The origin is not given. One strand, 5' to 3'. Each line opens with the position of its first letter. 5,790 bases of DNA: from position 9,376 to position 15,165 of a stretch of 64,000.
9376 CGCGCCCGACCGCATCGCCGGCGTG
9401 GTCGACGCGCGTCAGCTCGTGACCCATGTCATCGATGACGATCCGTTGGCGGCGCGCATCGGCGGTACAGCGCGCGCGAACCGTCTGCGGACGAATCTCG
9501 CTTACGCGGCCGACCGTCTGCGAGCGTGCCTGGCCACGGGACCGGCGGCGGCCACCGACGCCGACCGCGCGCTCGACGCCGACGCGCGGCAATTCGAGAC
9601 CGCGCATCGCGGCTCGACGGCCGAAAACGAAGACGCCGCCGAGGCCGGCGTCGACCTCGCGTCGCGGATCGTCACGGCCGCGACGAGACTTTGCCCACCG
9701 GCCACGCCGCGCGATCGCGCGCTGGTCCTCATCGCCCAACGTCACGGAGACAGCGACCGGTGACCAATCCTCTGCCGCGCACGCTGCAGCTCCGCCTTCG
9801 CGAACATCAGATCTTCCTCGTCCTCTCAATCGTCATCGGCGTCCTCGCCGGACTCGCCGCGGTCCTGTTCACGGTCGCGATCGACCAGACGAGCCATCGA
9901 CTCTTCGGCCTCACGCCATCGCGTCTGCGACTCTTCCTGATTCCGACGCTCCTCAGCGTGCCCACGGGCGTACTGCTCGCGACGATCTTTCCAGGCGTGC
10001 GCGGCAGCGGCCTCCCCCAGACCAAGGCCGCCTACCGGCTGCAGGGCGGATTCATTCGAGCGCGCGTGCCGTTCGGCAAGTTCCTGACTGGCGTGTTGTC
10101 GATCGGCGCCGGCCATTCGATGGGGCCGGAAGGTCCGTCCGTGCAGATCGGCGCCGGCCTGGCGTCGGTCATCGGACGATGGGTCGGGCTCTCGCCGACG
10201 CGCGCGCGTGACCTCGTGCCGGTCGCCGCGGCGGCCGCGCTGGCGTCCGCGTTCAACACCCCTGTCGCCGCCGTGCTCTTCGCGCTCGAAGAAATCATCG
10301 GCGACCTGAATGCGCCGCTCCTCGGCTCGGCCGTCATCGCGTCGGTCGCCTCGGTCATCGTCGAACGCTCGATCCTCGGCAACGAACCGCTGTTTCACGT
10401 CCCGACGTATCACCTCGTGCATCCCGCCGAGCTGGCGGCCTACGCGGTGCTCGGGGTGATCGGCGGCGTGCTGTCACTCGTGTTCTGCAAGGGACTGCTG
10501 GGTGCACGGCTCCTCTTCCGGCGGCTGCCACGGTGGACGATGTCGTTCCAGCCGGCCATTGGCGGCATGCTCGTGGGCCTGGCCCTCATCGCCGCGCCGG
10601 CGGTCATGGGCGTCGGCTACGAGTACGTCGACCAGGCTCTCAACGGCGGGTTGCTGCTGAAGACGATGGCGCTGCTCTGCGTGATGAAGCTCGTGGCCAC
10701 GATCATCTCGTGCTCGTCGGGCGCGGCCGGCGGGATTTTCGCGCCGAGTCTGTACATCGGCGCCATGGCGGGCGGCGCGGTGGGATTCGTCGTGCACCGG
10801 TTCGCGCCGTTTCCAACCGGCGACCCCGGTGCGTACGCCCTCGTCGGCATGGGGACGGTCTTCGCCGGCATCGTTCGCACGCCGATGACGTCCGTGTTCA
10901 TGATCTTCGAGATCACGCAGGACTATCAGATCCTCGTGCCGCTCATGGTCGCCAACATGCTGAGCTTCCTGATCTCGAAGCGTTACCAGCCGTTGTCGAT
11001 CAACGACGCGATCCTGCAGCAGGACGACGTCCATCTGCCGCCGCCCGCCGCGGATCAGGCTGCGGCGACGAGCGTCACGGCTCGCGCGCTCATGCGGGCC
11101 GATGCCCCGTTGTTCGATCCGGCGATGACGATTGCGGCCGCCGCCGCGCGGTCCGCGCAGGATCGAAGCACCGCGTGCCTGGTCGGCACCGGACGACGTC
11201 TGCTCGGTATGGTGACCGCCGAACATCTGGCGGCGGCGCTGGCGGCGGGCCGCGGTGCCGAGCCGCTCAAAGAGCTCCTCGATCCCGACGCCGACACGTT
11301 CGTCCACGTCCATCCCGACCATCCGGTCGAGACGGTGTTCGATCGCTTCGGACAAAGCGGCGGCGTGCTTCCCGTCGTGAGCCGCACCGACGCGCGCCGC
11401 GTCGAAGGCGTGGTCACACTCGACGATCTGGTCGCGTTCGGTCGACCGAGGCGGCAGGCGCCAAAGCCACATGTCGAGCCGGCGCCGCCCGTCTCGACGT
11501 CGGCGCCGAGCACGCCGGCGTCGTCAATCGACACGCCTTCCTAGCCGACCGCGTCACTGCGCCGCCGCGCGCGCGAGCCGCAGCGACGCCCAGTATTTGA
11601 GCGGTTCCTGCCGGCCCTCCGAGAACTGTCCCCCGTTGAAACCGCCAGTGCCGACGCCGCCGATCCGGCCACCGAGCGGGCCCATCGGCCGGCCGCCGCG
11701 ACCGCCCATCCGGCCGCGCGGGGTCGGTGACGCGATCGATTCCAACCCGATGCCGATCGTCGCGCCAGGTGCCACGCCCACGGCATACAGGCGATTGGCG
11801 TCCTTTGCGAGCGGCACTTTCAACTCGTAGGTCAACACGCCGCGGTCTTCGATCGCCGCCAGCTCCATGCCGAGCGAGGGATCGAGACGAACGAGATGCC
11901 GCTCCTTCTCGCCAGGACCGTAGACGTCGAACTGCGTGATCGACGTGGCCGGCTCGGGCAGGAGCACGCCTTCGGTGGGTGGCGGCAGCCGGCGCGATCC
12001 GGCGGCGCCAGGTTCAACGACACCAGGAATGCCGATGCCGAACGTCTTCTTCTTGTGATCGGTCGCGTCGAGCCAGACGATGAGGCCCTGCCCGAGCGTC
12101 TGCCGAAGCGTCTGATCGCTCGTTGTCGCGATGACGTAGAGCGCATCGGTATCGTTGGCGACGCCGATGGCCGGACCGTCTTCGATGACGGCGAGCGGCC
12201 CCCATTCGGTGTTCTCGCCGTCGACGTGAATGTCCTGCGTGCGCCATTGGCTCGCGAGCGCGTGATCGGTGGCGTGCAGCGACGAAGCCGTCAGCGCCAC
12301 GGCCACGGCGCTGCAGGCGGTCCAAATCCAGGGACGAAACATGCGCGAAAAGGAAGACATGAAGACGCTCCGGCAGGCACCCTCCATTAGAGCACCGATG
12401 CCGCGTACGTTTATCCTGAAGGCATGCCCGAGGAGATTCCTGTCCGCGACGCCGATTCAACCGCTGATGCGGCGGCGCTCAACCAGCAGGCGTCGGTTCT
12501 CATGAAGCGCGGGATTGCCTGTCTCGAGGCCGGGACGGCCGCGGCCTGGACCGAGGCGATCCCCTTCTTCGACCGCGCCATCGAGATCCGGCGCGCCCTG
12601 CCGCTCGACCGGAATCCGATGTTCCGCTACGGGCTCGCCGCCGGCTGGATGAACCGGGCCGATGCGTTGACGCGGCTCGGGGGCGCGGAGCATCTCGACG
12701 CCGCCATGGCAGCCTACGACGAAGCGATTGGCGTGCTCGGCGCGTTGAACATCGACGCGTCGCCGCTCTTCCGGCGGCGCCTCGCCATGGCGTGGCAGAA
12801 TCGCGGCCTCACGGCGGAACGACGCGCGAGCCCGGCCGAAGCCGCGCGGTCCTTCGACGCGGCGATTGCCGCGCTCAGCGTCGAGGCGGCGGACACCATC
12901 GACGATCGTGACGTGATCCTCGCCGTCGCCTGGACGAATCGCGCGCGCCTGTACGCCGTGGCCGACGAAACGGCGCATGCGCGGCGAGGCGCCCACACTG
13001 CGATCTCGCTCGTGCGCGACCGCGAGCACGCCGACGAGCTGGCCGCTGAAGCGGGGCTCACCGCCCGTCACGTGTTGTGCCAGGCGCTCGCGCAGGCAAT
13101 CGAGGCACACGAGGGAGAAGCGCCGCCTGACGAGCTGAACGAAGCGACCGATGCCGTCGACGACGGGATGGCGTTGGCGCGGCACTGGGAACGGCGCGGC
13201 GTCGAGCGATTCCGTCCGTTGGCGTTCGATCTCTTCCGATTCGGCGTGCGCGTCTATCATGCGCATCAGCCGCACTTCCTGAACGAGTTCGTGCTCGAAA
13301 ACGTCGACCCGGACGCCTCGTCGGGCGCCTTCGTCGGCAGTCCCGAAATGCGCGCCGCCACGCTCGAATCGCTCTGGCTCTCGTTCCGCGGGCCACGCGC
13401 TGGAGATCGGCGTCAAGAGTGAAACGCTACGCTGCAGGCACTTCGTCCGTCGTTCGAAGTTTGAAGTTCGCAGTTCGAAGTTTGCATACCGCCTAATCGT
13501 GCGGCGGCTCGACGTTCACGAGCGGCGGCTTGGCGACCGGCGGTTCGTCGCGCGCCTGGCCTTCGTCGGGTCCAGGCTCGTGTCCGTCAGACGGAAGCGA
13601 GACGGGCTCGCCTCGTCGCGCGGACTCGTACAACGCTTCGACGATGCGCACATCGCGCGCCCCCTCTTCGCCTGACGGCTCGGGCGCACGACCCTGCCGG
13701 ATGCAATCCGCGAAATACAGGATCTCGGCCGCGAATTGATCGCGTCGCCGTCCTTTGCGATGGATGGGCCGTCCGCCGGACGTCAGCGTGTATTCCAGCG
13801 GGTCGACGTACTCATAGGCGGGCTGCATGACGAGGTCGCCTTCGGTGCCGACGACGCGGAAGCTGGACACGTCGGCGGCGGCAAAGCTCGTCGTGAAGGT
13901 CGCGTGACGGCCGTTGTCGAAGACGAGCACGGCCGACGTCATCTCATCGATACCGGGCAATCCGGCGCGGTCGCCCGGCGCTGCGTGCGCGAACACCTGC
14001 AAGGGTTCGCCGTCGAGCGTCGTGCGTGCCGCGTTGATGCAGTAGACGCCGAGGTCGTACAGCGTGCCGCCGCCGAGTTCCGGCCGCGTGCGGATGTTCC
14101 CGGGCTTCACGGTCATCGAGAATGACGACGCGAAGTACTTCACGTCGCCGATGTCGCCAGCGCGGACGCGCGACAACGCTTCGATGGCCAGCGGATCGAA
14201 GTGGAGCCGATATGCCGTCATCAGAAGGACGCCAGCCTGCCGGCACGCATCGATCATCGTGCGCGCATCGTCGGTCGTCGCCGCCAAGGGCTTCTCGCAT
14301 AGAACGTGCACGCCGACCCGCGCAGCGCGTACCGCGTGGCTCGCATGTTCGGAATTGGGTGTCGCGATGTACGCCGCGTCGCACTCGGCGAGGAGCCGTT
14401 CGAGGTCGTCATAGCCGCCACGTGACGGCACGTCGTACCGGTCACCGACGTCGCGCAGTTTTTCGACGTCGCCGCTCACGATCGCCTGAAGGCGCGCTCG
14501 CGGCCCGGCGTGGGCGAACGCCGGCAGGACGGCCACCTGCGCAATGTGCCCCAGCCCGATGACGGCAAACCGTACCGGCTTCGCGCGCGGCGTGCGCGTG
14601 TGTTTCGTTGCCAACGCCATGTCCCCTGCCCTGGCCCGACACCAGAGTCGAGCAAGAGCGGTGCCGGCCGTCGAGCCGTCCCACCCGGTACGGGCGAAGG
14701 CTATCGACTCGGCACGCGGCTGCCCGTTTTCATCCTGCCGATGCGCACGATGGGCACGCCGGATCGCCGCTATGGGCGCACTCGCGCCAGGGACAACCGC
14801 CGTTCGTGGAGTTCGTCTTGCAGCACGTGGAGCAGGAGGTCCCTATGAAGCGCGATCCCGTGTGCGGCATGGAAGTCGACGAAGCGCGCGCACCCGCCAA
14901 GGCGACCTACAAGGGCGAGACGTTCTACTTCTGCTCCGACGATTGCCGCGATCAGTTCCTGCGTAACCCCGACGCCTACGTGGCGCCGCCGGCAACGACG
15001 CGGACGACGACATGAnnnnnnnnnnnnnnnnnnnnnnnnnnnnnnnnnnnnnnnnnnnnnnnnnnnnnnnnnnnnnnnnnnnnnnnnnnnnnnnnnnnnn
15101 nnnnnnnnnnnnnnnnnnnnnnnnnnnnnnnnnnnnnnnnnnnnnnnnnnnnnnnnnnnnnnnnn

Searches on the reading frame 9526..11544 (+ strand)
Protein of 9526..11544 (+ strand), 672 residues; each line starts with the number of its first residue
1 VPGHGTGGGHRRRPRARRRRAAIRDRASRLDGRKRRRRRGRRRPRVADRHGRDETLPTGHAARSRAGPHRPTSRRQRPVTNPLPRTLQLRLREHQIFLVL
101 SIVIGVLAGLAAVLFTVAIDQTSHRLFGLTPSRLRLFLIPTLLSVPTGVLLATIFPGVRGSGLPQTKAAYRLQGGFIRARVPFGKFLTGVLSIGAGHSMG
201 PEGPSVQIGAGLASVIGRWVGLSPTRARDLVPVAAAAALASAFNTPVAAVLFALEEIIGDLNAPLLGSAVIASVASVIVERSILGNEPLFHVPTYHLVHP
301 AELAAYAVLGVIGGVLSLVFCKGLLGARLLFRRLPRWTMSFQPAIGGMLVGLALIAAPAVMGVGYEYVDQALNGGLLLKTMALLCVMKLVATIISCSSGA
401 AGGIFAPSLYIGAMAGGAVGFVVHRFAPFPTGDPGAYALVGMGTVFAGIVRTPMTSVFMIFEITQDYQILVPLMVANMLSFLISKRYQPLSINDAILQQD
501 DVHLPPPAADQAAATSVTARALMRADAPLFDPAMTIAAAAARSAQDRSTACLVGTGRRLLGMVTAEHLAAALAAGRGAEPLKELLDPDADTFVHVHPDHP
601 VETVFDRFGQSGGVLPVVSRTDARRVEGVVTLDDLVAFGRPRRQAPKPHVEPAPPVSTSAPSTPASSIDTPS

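Call 35: search_protein_families(library=pfam, proteins=[window:9526-11544:+], max_evalue=0.001)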
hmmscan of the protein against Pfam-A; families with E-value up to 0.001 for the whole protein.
window:9526-11544:+ (672 aa): 2 families
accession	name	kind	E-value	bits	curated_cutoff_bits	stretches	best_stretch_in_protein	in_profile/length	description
PF00654.25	Voltage_CLC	-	3.1e-94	316.4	24.8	1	147-484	5-345/346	Voltage gated chloride channel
PF00571.33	CBS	-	2.1e-10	41.2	24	1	592-637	9-53/57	CBS domain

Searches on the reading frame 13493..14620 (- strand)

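Call 35: search_protein_families(library=pfam, proteins=[window:13493-14620:-], max_evalue=0.001)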
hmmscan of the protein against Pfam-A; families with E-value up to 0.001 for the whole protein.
window:13493-14620:- (375 aa): 3 families
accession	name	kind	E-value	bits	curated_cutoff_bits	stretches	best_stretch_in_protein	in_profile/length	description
PF01408.29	GFO_IDH_MocA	-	4.7e-27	95.5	24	1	16-136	1-119/120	Oxidoreductase family, NAD-binding Rossmann fold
PF22725.1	GFO_IDH_MocA_C3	-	3.3e-23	82.4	27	1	150-263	6-123/124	GFO/IDH/MocA C-terminal domain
PF02894.22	GFO_IDH_MocA_C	-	7e-21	75.5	22.9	1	151-342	3-218/218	Oxidoreductase family, C-terminal alpha/beta domain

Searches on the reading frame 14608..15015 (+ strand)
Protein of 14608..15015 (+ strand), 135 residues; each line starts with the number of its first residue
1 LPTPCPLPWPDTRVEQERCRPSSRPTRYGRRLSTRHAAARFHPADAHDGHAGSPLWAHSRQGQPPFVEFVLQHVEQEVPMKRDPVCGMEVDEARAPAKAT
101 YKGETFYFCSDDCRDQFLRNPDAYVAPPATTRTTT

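Call 35: search_protein_families(library=pfam, proteins=[window:14608-15015:+], max_evalue=0.001)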
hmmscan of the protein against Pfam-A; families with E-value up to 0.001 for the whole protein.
window:14608-15015:+ (135 aa): 1 family
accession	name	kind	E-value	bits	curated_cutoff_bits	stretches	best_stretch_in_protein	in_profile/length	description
PF04945.19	YHS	-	2.1e-15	56.9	30.3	1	83-125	3-44/47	YHS domain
